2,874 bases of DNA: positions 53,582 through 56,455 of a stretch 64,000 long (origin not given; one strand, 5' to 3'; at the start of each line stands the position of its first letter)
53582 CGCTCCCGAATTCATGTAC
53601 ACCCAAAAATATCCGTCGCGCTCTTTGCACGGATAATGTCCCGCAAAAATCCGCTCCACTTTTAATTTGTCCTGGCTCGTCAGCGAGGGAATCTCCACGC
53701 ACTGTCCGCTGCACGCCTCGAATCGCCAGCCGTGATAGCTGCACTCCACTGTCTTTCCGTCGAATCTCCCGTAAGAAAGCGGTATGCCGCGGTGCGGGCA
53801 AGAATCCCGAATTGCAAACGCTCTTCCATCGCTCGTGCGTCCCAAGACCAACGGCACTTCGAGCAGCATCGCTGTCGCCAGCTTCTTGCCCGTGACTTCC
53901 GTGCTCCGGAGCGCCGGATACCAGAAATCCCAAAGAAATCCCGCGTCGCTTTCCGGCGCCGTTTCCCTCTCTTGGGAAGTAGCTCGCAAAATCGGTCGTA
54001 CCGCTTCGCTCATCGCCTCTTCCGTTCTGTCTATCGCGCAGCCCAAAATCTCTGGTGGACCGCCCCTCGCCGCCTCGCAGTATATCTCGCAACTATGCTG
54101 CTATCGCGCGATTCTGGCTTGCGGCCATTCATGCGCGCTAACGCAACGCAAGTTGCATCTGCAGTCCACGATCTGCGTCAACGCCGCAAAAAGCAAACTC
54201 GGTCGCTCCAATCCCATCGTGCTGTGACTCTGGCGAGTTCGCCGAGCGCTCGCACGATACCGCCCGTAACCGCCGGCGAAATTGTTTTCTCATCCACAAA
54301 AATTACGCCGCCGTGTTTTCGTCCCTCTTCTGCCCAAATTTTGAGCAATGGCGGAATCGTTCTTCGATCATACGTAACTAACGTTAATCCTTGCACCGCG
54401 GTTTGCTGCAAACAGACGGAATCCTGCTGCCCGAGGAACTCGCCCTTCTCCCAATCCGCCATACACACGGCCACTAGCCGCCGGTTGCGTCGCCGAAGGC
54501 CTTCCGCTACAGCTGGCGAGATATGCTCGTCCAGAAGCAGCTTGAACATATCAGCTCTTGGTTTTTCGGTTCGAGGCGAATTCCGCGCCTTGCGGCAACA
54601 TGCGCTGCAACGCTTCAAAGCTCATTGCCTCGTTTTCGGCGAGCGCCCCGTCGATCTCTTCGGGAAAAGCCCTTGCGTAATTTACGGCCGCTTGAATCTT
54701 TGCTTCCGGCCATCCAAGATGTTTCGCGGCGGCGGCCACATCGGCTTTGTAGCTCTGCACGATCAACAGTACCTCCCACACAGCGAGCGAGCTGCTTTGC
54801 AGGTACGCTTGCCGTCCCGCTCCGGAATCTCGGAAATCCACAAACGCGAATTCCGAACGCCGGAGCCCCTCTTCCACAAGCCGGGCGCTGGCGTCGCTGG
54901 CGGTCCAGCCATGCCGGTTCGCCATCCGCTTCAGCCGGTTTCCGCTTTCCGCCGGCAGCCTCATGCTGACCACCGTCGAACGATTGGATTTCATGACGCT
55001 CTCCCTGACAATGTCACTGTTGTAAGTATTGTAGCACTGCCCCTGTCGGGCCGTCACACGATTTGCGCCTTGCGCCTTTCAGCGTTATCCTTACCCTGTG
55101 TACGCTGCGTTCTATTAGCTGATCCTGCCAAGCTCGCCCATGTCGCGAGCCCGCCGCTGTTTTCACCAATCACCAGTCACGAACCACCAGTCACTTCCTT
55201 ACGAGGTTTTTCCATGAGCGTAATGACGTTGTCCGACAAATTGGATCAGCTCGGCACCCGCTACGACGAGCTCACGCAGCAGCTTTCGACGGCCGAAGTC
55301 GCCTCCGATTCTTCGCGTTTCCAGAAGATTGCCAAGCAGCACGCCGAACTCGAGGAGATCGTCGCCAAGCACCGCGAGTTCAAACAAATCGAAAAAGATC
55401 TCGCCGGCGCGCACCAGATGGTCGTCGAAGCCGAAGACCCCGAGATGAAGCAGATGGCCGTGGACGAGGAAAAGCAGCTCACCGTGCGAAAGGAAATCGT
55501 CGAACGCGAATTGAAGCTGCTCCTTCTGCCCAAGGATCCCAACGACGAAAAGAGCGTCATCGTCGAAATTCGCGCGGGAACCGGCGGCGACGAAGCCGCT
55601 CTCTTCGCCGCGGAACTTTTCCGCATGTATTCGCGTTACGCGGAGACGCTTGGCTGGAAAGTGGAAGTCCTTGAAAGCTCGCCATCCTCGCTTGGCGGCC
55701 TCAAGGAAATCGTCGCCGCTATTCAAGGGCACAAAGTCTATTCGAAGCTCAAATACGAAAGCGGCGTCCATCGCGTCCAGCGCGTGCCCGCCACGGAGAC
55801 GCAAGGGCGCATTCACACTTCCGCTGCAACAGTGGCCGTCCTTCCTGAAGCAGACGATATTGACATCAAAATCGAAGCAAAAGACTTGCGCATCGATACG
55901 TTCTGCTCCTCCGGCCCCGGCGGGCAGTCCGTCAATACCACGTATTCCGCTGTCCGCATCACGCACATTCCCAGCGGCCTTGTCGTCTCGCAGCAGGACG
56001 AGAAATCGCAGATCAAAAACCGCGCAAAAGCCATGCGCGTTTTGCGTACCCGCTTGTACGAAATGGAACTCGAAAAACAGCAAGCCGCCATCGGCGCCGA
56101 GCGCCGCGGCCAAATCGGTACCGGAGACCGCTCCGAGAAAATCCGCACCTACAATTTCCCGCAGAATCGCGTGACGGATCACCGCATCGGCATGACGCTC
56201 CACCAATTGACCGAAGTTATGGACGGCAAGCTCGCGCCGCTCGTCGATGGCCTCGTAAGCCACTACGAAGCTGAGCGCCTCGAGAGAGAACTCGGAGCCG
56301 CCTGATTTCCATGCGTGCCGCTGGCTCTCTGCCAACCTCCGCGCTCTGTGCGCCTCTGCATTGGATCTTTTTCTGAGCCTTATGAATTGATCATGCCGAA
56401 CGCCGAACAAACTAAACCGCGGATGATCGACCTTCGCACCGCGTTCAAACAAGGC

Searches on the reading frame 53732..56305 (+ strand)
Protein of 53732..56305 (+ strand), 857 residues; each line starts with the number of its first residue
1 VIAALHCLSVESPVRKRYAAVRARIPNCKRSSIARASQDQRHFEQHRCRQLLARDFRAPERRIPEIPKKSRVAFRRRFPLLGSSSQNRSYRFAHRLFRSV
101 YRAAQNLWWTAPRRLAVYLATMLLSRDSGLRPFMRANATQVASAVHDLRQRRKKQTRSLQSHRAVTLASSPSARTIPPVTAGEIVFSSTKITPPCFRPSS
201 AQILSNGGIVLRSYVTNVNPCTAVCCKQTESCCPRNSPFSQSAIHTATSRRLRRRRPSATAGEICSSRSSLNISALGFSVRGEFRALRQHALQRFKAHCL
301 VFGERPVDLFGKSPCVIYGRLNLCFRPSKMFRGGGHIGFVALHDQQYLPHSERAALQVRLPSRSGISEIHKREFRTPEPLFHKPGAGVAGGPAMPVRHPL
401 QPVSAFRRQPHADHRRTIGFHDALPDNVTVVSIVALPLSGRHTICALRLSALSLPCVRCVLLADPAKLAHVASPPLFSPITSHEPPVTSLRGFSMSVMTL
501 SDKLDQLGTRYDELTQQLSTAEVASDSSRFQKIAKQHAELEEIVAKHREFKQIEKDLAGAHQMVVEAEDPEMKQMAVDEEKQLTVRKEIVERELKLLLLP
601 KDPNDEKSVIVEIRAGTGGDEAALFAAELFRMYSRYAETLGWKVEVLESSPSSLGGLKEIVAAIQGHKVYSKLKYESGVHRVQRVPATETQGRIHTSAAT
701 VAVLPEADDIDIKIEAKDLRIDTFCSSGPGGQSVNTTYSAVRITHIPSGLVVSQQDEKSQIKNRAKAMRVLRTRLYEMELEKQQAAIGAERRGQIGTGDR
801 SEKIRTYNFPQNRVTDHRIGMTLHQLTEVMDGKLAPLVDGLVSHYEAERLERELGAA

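Call 61: search_protein_families(library=pfam, proteins=[window:53732-56305:+], max_evalue=0.01)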
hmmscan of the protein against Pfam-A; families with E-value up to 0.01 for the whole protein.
window:53732-56305:+ (857 aa): 3 families
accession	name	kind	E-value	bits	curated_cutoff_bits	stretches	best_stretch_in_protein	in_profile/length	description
PF03462.23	PCRF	-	2e-74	250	24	1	509-701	3-194/194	PCRF domain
PF00472.26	RF-1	-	2e-42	144.2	35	1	708-818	1-116/116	RF-1 domain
PF16326.10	ABC_tran_CTD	-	0.0013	19.3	32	1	499-542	12-55/69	ABC transporter C-terminal domain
